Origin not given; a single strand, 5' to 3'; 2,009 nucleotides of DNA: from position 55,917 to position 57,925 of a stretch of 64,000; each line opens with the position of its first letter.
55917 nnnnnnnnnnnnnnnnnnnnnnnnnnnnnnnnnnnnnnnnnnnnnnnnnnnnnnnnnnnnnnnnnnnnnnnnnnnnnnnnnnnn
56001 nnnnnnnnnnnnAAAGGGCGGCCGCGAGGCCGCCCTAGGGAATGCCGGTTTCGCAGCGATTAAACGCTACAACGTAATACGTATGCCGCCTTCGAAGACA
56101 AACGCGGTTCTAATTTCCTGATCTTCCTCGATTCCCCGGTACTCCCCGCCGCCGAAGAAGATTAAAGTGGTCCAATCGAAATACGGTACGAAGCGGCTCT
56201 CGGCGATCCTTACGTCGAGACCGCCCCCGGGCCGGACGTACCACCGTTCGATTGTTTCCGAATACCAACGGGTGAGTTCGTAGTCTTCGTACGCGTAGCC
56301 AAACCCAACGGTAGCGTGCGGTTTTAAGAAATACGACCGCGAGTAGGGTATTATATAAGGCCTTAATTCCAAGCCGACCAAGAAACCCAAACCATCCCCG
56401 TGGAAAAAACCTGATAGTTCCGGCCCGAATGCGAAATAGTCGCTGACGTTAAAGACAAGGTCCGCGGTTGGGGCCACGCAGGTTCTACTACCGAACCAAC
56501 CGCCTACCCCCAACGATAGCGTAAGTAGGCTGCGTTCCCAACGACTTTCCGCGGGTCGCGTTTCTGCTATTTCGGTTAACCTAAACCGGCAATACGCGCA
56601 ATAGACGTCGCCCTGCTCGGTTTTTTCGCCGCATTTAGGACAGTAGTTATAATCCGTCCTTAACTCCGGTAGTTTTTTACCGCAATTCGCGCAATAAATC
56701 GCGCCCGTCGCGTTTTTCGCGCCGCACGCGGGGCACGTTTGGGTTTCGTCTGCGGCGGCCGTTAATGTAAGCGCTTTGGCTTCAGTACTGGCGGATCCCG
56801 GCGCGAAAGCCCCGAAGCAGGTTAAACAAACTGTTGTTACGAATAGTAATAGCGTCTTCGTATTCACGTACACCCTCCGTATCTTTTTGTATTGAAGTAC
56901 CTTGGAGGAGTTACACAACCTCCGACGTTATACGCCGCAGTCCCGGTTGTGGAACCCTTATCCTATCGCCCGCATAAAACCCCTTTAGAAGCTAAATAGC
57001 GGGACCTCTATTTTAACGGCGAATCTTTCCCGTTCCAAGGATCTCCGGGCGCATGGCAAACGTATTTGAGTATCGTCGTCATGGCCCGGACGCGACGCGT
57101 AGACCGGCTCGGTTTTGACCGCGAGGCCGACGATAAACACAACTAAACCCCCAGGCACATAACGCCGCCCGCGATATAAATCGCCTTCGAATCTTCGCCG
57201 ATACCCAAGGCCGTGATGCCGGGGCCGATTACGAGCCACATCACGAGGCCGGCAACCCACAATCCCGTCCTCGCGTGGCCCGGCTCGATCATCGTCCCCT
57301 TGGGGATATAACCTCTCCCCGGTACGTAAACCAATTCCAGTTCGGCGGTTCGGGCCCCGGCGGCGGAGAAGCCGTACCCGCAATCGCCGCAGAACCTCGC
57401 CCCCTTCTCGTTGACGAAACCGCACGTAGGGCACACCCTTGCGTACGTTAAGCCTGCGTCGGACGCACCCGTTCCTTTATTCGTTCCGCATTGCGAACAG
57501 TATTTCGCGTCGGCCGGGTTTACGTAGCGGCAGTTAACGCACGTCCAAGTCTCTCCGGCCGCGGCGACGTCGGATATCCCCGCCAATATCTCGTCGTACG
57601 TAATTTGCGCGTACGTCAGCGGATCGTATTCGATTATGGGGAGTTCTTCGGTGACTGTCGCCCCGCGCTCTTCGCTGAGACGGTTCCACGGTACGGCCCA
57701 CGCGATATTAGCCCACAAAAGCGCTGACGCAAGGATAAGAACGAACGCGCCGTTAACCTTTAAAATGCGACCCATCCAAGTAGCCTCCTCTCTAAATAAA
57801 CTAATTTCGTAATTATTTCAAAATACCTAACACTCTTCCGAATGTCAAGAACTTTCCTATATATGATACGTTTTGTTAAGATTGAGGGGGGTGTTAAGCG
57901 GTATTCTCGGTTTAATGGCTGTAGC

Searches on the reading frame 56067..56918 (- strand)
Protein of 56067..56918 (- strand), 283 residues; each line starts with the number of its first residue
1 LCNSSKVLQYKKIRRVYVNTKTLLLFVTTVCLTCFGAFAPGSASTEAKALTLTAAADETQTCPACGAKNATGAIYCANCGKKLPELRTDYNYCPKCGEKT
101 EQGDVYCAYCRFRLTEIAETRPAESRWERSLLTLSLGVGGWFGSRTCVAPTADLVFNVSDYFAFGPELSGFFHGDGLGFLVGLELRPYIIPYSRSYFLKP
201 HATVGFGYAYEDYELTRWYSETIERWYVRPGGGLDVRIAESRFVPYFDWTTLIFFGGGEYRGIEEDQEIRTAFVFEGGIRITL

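Call 69: search_protein_families(library=pfam, proteins=[window:56067-56918:-], max_evalue=0.00001)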
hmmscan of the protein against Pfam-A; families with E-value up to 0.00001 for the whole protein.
window:56067-56918:- (283 aa): 5 families
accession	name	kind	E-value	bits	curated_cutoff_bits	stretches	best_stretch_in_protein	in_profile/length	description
PF13248.11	Zn_ribbon_3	-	9.1e-11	41.3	27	1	58-83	1-26/26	zinc-ribbon domain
PF13240.11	Zn_Ribbon_1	-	1.9e-09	37.5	25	0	62-83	2-23/23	zinc-ribbon domain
PF12773.13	DZR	-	5.2e-08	33.4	27.3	1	62-110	1-44/45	Double zinc ribbon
PF24463.1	DUF7577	-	8.6e-07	28.9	28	1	58-84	1-27/27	Domain of unknown function (DUF7577)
PF18912.6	DZR_2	-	2.4e-06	27.7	27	1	60-111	8-56/56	Double zinc ribbon domain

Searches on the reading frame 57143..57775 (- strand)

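Call 69: search_protein_families(library=pfam, proteins=[window:57143-57775:-], max_evalue=0.00001)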
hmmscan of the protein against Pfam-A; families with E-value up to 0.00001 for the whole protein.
window:57143-57775:- (210 aa): 3 families
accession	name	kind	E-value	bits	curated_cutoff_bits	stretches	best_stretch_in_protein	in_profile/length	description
PF12773.13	DZR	-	2.8e-09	37.4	27.3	1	79-133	1-45/45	Double zinc ribbon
PF13240.11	Zn_Ribbon_1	-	3.4e-09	36.7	25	0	79-98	2-21/23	zinc-ribbon domain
PF17032.10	Zn_ribbon_15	-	9.1e-06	26.8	28.9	0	76-97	52-73/73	zinc-ribbon family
